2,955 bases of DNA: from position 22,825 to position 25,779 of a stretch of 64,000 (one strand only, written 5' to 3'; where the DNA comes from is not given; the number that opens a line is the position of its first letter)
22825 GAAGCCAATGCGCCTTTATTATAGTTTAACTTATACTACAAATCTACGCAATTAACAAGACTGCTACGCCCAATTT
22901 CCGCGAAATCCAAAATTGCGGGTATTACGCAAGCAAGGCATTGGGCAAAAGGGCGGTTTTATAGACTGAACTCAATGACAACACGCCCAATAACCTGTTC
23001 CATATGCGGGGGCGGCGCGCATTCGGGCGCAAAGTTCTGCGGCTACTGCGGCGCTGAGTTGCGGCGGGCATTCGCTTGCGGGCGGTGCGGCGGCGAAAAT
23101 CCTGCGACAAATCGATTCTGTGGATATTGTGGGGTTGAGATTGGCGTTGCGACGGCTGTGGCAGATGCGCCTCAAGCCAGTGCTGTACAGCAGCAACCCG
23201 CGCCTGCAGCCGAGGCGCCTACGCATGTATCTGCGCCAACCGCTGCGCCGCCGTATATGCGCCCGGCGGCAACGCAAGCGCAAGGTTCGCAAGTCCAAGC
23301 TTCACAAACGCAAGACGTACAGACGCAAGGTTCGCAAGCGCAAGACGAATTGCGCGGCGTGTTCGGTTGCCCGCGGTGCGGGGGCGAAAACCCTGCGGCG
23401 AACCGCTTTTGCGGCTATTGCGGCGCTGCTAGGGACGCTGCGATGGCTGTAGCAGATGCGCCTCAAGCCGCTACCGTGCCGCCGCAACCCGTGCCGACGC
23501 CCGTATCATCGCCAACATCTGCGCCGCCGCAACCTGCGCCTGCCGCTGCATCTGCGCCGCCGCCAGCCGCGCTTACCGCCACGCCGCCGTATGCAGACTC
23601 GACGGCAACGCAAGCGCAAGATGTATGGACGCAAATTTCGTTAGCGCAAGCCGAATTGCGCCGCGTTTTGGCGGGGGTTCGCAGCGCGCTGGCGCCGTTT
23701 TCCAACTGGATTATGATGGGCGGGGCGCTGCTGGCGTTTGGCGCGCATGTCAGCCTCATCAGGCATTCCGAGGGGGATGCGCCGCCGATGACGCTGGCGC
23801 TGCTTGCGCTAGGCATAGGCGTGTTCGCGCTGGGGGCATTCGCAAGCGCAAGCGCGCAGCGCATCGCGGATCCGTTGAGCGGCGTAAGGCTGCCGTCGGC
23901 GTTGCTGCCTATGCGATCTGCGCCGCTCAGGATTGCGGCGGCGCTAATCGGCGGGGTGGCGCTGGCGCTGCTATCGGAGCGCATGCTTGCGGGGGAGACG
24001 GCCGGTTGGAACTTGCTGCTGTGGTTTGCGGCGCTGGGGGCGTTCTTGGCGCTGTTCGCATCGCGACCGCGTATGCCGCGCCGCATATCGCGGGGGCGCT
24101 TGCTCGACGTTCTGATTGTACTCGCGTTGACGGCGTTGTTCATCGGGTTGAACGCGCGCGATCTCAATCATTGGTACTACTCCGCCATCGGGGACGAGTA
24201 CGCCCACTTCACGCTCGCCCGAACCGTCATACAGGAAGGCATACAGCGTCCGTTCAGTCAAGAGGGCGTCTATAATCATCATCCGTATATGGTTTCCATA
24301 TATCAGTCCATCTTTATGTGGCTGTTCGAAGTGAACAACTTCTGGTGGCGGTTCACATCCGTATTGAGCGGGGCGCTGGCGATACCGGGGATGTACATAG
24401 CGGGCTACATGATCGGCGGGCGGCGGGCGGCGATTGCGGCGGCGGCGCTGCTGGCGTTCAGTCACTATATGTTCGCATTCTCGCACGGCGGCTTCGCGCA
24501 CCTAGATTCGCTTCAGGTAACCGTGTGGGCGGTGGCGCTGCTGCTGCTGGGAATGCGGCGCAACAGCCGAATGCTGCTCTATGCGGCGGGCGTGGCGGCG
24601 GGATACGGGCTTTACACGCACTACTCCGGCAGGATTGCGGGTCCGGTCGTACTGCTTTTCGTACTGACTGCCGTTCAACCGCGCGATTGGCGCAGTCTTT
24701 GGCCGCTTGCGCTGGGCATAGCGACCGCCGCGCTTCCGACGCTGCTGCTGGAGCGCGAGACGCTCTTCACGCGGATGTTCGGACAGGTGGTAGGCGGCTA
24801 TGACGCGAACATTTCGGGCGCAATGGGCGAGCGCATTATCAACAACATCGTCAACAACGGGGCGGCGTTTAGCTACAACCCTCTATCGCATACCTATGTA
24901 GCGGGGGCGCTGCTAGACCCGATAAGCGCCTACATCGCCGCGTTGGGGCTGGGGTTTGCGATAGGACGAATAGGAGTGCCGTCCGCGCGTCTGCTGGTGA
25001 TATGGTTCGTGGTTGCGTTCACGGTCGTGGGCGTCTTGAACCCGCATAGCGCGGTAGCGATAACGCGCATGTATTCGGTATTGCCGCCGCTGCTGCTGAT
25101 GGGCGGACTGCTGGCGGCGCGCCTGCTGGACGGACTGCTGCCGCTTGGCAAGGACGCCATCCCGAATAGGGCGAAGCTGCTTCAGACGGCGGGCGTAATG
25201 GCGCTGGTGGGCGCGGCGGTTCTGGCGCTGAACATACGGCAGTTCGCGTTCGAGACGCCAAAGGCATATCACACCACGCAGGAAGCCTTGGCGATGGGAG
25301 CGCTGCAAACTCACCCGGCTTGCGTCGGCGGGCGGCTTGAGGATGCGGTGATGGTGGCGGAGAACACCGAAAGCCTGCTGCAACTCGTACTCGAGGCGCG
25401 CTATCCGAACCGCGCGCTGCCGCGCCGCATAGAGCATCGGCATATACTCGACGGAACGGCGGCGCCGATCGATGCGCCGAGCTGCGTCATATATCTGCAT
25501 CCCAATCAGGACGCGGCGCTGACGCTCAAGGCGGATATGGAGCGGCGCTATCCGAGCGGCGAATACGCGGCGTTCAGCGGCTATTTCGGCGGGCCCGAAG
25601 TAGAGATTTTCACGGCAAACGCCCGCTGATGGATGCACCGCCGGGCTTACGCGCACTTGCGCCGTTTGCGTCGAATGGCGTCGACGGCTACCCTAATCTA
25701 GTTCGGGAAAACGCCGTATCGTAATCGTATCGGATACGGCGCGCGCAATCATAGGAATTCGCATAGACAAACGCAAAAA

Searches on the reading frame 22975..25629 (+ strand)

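Call 79: search_protein_families(library=pfam, proteins=[window:22975-25629:+], max_evalue=0.001)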
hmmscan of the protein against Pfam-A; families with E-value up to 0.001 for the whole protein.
window:22975-25629:+ (884 aa): 6 families
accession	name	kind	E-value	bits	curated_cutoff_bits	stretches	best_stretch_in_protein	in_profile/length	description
PF12773.13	DZR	-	4.6e-11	43.1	27.3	1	8-53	1-45/45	Double zinc ribbon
PF13231.12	PMT_2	-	6.8e-11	43.1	26.1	1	435-587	1-152/160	Dolichyl-phosphate-mannose-protein mannosyltransferase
PF02366.24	PMT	-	9.5e-08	32.3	22.7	1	439-578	64-211/245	Dolichyl-phosphate-mannose-protein mannosyltransferase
PF13240.11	Zn_Ribbon_1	-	2.1e-05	24.6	25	0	132-151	2-21/23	zinc-ribbon domain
PF24460.1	DUF7575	-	0.0003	20.5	28.5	0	132-151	6-25/28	Domain of unknown function (DUF7575)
PF13248.11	Zn_ribbon_3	-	0.00035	20.4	27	0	6-29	3-26/26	zinc-ribbon domain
